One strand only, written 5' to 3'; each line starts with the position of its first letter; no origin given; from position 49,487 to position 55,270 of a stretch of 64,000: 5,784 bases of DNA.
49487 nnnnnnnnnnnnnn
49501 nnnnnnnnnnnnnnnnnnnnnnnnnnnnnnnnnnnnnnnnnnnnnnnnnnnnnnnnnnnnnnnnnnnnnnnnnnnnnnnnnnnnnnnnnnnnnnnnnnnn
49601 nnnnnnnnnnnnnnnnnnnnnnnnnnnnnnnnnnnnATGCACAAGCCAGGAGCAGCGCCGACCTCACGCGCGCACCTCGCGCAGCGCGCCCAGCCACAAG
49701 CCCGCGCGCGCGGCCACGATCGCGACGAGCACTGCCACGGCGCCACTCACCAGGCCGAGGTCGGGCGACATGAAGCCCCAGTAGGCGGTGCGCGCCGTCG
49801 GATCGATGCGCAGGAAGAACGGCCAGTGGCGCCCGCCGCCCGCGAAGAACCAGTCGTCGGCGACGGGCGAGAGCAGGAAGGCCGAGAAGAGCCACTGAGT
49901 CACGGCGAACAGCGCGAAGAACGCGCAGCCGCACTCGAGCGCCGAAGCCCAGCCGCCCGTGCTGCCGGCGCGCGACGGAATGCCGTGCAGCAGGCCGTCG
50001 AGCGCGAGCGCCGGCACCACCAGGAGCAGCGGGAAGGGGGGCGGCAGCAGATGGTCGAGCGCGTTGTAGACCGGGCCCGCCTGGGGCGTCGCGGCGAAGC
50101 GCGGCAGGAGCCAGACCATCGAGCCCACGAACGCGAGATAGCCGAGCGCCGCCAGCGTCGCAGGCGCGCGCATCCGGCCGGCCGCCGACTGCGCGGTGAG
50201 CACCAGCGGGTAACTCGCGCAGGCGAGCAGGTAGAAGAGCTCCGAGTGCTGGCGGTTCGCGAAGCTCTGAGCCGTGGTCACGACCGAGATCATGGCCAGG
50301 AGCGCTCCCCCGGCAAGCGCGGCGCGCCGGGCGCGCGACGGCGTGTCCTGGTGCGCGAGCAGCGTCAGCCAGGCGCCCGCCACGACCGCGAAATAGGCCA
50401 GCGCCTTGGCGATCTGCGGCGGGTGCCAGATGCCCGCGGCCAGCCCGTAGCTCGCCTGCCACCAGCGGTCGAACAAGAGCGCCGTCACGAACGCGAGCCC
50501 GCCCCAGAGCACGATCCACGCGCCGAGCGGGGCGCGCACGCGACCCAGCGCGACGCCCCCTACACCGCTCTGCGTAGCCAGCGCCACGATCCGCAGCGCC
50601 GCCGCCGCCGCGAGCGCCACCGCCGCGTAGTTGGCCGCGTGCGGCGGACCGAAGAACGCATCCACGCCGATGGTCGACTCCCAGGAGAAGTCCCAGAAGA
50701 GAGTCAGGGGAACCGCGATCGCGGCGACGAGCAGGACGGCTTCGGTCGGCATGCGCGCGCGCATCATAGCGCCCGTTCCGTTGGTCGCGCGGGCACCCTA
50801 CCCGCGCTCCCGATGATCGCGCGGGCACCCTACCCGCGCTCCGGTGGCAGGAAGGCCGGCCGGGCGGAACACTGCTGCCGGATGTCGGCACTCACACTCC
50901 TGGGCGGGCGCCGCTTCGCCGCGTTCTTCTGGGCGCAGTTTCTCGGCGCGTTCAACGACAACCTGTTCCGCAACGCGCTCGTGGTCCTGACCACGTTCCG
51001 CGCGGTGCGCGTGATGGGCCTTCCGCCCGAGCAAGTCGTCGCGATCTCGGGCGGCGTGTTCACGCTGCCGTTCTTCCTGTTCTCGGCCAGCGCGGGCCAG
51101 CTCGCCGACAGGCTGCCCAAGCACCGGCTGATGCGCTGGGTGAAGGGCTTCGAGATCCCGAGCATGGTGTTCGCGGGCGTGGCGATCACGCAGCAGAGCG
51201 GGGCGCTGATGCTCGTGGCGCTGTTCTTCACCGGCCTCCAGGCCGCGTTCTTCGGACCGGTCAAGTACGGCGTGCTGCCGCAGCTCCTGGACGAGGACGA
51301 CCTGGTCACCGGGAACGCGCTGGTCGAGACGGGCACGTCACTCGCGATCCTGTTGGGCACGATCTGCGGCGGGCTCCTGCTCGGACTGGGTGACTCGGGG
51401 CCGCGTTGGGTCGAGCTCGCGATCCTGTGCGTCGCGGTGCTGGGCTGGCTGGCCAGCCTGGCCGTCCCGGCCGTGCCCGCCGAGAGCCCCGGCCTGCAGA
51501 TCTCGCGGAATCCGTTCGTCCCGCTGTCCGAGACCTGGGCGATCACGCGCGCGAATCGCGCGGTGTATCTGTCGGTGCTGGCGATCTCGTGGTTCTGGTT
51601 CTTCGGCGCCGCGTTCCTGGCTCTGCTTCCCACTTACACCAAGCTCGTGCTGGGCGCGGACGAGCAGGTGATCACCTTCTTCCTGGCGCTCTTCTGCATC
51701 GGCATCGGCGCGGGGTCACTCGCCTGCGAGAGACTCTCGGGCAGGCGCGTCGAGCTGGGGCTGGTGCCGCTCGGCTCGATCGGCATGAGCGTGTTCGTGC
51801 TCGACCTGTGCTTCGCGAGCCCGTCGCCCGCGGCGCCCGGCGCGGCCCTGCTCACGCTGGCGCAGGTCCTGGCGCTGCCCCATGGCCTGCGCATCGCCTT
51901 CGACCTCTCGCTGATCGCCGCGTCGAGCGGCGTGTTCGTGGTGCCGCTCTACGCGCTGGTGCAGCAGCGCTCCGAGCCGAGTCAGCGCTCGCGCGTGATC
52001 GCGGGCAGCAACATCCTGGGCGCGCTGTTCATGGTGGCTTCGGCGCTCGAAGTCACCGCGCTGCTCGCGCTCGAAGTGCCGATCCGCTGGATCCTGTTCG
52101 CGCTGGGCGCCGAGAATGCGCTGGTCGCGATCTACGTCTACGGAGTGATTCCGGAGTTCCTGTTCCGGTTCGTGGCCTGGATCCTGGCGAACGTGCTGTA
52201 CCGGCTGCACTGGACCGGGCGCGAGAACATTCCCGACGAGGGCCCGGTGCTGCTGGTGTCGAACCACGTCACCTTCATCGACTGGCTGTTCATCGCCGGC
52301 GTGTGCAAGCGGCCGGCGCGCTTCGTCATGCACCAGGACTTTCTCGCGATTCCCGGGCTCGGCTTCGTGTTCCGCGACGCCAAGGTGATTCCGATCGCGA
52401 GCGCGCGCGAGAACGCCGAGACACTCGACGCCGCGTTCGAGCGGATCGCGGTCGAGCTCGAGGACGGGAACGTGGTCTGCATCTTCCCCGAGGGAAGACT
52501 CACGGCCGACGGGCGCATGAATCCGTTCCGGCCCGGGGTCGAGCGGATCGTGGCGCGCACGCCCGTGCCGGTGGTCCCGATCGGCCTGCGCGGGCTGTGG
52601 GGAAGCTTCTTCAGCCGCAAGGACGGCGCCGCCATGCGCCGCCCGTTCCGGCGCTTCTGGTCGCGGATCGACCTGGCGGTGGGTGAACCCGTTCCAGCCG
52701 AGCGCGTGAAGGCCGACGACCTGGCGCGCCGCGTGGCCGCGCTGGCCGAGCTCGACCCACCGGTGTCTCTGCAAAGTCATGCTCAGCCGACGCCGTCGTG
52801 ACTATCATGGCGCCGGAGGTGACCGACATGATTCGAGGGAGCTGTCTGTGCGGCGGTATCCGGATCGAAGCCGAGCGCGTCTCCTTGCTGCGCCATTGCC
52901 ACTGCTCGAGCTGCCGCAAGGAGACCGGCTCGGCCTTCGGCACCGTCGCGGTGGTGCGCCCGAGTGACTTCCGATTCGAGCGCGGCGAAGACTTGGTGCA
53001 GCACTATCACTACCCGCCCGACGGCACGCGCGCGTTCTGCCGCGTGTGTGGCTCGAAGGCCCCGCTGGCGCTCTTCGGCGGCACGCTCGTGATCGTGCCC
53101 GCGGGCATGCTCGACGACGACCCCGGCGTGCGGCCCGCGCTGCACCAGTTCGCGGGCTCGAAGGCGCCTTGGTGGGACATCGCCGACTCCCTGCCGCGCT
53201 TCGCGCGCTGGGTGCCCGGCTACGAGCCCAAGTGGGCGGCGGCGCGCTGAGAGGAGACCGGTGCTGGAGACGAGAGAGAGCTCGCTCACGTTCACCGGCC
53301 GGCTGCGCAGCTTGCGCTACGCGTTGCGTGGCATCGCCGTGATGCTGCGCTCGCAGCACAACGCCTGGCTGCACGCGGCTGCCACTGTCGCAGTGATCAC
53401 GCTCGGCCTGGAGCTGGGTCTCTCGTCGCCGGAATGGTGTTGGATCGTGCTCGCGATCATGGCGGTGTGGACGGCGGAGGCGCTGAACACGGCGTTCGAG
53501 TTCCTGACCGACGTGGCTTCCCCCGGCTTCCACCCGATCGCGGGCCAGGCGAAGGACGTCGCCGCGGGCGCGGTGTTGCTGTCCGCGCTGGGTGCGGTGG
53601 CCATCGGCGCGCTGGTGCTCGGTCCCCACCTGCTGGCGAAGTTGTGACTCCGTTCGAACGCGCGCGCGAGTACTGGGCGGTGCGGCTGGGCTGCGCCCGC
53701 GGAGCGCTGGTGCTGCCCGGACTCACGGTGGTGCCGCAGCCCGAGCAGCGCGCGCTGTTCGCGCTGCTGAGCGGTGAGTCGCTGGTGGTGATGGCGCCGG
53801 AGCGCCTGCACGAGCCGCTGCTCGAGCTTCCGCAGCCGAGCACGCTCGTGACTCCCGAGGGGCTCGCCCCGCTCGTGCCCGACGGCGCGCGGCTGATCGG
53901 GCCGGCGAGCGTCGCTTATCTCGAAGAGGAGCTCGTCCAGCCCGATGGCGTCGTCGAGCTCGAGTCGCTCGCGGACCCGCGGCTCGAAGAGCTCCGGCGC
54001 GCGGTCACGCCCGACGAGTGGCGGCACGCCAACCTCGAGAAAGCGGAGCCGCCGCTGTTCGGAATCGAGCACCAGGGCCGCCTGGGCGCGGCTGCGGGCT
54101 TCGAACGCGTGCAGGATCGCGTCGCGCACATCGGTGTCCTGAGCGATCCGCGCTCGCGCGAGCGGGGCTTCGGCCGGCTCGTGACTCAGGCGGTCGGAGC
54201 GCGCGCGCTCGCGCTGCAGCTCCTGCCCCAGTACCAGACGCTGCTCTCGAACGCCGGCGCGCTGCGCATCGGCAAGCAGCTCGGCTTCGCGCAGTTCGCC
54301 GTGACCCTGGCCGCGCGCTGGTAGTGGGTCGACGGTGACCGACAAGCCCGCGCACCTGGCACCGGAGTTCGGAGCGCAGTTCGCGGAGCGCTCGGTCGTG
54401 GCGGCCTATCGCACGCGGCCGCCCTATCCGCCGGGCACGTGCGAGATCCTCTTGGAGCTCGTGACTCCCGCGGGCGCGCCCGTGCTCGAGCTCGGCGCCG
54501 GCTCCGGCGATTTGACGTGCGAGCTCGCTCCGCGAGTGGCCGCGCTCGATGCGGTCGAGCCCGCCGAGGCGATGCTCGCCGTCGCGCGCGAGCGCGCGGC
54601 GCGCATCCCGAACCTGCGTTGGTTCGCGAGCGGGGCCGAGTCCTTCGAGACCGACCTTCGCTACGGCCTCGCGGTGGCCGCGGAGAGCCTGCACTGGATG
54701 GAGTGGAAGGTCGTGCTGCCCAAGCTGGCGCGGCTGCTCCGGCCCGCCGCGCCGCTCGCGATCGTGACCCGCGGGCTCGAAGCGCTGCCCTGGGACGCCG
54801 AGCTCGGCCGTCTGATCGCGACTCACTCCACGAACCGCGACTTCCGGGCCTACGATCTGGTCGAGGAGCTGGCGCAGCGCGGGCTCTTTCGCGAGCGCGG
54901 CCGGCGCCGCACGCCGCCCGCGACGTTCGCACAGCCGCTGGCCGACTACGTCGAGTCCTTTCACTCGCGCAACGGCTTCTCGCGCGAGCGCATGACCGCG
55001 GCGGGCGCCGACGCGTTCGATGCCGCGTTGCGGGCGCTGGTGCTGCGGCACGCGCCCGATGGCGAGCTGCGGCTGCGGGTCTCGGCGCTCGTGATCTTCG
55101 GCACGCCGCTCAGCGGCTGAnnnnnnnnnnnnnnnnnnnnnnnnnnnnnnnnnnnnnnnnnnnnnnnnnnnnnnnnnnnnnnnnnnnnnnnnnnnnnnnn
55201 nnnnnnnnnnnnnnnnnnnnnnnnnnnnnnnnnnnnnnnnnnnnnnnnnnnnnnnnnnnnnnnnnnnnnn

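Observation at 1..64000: Heptamer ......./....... occurs about once per kb, in all reading frames, roughly 9-fold over composition expectation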

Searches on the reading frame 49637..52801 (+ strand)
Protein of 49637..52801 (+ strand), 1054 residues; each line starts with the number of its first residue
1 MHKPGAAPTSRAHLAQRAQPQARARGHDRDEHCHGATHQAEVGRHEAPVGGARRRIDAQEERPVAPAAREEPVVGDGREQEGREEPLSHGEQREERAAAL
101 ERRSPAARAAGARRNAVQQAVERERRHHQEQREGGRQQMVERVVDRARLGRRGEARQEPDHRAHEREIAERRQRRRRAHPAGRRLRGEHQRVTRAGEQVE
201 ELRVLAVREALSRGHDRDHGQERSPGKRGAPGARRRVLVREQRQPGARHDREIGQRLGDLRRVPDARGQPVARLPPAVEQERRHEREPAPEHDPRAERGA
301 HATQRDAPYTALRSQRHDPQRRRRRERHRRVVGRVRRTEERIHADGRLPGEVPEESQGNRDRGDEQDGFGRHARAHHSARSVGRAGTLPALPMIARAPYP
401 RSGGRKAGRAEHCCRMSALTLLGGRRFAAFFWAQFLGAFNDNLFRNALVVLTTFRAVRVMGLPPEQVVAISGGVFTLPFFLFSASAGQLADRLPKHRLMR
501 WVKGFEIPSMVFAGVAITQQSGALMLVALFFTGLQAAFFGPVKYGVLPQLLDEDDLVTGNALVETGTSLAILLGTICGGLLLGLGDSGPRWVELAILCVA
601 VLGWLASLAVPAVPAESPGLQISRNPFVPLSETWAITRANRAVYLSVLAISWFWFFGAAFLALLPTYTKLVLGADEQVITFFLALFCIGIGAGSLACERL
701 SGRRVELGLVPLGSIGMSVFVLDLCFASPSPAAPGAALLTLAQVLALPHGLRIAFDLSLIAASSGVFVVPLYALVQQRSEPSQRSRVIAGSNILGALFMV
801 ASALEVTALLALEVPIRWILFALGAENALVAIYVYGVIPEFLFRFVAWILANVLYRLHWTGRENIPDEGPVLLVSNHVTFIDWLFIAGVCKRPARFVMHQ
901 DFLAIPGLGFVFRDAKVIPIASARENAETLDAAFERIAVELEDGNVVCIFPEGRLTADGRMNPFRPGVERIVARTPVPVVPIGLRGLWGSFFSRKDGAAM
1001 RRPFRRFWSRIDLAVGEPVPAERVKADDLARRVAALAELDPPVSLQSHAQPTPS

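Call 11: search_protein_families(library=pfam, proteins=[window:49637-52801:+])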
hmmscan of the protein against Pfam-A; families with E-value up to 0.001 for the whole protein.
window:49637-52801:+ (1054 aa): 3 families
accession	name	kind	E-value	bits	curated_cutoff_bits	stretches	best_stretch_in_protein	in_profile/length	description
PF01553.26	Acyltransferase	-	5.1e-26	91.5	23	1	857-984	2-131/132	Acyltransferase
PF07690.21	MFS_1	-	5.8e-19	68.7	33.4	1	431-801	2-345/347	Major Facilitator Superfamily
PF05977.19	MFS_3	-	8.3e-13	48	27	1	468-730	47-307/524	Transmembrane secretion effector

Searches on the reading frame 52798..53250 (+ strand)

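Call 25: search_protein_families(library=pfam, proteins=[window:52798-53250:+])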
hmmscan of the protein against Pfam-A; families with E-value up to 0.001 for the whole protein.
window:52798-53250:+ (150 aa): 1 family
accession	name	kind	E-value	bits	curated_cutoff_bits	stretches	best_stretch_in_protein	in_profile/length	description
PF04828.22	GFA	-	4.9e-22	78.6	24.3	1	11-119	1-113/115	Glutathione-dependent formaldehyde-activating enzyme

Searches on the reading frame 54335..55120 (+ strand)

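Call 25: search_protein_families(library=pfam, proteins=[window:54335-55120:+])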
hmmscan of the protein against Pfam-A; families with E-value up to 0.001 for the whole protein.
window:54335-55120:+ (261 aa): 5 families
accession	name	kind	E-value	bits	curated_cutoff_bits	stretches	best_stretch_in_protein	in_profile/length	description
PF13649.12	Methyltransf_25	-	8.1e-12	46.1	27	1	50-137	1-95/97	Methyltransferase domain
PF08242.18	Methyltransf_12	-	1.3e-09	39.1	30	1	51-138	1-95/98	Methyltransferase domain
PF08241.18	Methyltransf_11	-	5.6e-09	37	21.2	1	51-139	1-91/95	Methyltransferase domain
PF05401.17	NodS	-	1.1e-05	25.9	24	1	48-127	45-124/201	Nodulation protein S (NodS)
PF13489.12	Methyltransf_23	-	0.00018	21.7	27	1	37-146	11-119/164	Methyltransferase domain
